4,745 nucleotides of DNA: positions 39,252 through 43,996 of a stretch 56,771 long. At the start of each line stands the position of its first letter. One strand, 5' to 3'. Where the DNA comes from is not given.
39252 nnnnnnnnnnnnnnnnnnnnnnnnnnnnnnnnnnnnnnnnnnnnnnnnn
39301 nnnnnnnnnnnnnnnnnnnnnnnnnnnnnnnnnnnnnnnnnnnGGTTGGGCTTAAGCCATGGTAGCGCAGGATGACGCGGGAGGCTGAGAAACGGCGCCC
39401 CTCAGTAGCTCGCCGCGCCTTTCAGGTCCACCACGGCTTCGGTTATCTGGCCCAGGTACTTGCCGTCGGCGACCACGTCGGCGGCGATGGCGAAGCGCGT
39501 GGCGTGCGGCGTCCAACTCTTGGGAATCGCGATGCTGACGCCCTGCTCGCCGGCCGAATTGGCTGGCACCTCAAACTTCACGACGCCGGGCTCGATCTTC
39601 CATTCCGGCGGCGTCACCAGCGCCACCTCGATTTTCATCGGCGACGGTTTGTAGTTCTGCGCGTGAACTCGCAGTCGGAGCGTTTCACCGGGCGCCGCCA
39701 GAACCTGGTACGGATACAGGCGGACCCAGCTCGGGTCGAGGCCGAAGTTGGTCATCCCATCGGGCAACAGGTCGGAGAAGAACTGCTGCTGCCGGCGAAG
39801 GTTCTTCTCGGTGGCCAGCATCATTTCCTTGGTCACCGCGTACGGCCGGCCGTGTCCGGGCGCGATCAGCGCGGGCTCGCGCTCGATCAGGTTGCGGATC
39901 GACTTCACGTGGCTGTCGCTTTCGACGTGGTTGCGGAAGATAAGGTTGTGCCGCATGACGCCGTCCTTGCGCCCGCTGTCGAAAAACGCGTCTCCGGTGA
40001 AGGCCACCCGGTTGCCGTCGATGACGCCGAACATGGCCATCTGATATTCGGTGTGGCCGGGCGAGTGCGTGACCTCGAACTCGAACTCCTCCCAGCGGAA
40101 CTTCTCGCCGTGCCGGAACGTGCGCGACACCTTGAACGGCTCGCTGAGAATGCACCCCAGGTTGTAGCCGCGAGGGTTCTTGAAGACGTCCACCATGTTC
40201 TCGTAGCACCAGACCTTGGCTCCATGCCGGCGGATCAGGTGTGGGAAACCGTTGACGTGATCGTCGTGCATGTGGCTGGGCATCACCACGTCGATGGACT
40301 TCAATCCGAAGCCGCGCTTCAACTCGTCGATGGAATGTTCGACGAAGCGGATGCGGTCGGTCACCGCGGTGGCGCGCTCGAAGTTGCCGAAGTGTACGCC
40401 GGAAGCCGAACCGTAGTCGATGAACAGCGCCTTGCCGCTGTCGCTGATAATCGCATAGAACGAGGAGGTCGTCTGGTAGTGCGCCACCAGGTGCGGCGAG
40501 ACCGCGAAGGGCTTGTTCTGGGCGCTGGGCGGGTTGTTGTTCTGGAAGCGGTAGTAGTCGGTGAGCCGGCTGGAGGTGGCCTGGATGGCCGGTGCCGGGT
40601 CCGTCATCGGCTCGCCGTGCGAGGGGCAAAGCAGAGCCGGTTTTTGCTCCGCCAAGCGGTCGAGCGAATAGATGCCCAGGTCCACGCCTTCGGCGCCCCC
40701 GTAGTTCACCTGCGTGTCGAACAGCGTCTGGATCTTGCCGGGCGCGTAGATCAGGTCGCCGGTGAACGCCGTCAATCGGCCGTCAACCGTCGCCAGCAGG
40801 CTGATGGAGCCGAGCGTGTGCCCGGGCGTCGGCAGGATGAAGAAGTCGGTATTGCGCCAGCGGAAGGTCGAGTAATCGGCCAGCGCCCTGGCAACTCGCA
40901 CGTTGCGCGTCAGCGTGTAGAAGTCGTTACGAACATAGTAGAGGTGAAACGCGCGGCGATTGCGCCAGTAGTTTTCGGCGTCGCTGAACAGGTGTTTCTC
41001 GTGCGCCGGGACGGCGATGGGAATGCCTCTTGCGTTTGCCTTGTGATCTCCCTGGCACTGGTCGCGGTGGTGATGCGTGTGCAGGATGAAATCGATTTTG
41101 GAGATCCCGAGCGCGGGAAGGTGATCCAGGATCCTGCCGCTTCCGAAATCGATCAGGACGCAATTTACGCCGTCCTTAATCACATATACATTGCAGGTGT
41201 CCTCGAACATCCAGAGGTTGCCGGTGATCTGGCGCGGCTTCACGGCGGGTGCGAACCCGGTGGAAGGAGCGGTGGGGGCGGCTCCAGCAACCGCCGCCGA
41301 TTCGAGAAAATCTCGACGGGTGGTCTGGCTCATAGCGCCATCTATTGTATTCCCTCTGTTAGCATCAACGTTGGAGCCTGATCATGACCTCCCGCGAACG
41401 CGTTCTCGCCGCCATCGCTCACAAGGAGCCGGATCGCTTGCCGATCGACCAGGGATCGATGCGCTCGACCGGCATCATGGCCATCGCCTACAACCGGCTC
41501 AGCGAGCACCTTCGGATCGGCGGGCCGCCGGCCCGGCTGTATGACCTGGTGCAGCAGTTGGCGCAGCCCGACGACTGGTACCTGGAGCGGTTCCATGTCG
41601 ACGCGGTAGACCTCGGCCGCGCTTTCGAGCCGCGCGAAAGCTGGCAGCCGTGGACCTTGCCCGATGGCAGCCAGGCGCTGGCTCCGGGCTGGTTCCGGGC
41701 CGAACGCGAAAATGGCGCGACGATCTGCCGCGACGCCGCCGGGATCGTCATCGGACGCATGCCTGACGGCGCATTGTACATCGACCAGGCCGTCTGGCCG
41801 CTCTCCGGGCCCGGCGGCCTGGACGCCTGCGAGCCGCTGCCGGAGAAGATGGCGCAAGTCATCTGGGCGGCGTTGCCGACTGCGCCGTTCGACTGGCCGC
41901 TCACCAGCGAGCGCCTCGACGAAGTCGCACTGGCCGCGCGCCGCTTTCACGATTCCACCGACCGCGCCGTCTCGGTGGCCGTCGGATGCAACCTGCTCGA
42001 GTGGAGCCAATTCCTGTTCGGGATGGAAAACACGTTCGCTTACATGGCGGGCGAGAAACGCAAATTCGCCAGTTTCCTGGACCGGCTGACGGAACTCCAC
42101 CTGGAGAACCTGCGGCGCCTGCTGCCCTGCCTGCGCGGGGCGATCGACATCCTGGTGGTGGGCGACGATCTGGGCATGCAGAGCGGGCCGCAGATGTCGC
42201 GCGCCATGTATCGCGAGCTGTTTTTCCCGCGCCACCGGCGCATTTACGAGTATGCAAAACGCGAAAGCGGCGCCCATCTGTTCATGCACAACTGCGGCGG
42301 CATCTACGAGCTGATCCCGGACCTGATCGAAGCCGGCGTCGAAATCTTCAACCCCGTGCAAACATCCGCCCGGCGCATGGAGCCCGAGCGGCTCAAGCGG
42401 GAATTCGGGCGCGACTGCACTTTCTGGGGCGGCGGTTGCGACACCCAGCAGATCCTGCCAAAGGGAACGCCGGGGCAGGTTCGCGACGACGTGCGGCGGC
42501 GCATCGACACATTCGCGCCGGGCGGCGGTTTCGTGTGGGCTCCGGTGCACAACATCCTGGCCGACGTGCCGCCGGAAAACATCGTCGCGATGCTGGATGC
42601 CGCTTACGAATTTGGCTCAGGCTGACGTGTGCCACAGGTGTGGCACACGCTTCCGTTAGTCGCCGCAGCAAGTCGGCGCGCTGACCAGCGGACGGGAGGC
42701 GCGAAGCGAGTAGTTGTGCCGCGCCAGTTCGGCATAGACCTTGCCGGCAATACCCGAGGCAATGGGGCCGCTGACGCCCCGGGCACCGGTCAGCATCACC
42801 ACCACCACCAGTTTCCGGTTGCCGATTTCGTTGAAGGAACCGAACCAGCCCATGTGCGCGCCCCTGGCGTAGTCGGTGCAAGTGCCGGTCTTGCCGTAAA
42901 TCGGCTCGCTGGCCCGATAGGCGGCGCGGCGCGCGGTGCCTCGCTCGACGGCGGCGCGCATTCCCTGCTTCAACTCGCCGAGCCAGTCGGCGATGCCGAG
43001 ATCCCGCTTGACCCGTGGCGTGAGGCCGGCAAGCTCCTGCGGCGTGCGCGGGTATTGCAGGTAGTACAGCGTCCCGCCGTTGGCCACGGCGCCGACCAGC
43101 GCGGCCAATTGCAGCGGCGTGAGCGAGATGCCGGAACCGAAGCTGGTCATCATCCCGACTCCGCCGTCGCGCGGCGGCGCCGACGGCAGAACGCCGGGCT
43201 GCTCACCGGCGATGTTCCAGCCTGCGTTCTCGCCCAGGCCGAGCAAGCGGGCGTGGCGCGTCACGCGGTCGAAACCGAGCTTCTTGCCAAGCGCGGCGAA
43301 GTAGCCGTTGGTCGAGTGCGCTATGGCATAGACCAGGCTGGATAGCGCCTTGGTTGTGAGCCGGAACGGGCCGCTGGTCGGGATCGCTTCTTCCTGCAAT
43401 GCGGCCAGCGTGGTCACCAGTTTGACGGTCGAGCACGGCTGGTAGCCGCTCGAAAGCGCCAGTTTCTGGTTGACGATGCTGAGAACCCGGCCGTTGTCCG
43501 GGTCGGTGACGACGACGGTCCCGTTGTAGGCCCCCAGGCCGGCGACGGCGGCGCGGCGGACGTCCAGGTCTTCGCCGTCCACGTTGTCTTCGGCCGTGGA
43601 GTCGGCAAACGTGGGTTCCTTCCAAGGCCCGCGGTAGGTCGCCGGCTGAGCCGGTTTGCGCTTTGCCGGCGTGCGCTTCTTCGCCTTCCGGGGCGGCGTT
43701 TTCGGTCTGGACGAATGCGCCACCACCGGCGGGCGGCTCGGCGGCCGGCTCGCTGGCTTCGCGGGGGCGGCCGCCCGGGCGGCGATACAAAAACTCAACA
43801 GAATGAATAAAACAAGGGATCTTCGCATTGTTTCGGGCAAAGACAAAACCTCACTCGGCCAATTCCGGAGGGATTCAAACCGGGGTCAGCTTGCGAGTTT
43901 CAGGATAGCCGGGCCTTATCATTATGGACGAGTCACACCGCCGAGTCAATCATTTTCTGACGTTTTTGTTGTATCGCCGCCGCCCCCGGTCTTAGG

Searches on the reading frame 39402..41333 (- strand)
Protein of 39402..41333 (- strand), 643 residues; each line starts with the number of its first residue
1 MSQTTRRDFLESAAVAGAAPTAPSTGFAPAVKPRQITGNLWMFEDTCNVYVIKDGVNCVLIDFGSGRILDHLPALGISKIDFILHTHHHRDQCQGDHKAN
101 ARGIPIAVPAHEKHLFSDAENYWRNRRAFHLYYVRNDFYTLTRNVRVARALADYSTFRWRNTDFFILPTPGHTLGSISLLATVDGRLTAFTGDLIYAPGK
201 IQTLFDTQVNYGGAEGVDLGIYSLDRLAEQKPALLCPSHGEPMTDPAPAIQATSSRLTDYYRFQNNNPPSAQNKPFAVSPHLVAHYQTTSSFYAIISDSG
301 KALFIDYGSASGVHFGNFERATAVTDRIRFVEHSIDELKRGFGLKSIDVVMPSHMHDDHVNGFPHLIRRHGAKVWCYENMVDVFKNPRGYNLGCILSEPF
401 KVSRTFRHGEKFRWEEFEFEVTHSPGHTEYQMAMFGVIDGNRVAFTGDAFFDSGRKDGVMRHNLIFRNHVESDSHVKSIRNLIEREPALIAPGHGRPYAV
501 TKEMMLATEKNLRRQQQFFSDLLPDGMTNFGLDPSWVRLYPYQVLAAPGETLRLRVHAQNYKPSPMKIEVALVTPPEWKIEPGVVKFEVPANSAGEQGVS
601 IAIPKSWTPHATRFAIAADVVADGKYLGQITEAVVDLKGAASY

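Call 8: search_protein_families(library=pfam, proteins=[window:39402-41333:-], max_evalue=0.001)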
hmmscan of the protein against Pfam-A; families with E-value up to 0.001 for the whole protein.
window:39402-41333:- (643 aa): 4 families
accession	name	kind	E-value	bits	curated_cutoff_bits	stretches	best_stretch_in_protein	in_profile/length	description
PF00753.33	Lactamase_B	-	8.2e-28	98.1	22.7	2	337-494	34-196/196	Metallo-beta-lactamase superfamily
PF12706.13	Lactamase_B_2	-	2.4e-09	37.6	27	1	344-448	28-142/200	Beta-lactamase superfamily domain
PF10518.14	TAT_signal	-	0.00047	20.4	22.7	0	4-22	2-20/21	TAT (twin-arginine translocation) pathway signal sequence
PF13483.12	Lactamase_B_3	-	0.00073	20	24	0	289-395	7-73/160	Beta-lactamase superfamily domain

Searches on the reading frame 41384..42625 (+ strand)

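Call 8: search_protein_families(library=pfam, proteins=[window:41384-42625:+], max_evalue=0.001)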
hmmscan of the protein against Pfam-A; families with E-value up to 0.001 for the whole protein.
window:41384-42625:+ (413 aa): 1 family
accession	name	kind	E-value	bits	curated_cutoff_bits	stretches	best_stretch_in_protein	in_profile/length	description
PF01208.23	URO-D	-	7.1e-20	71.7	23.9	1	213-409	161-345/346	Uroporphyrinogen decarboxylase (URO-D)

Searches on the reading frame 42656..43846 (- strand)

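Call 8: search_protein_families(library=pfam, proteins=[window:42656-43846:-], max_evalue=0.001)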
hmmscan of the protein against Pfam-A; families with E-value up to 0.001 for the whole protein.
window:42656-43846:- (396 aa): 1 family
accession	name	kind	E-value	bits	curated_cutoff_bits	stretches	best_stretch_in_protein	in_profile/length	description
PF00905.27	Transpeptidase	-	3e-32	112.5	22.1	1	109-367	1-294/299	Penicillin binding protein transpeptidase domain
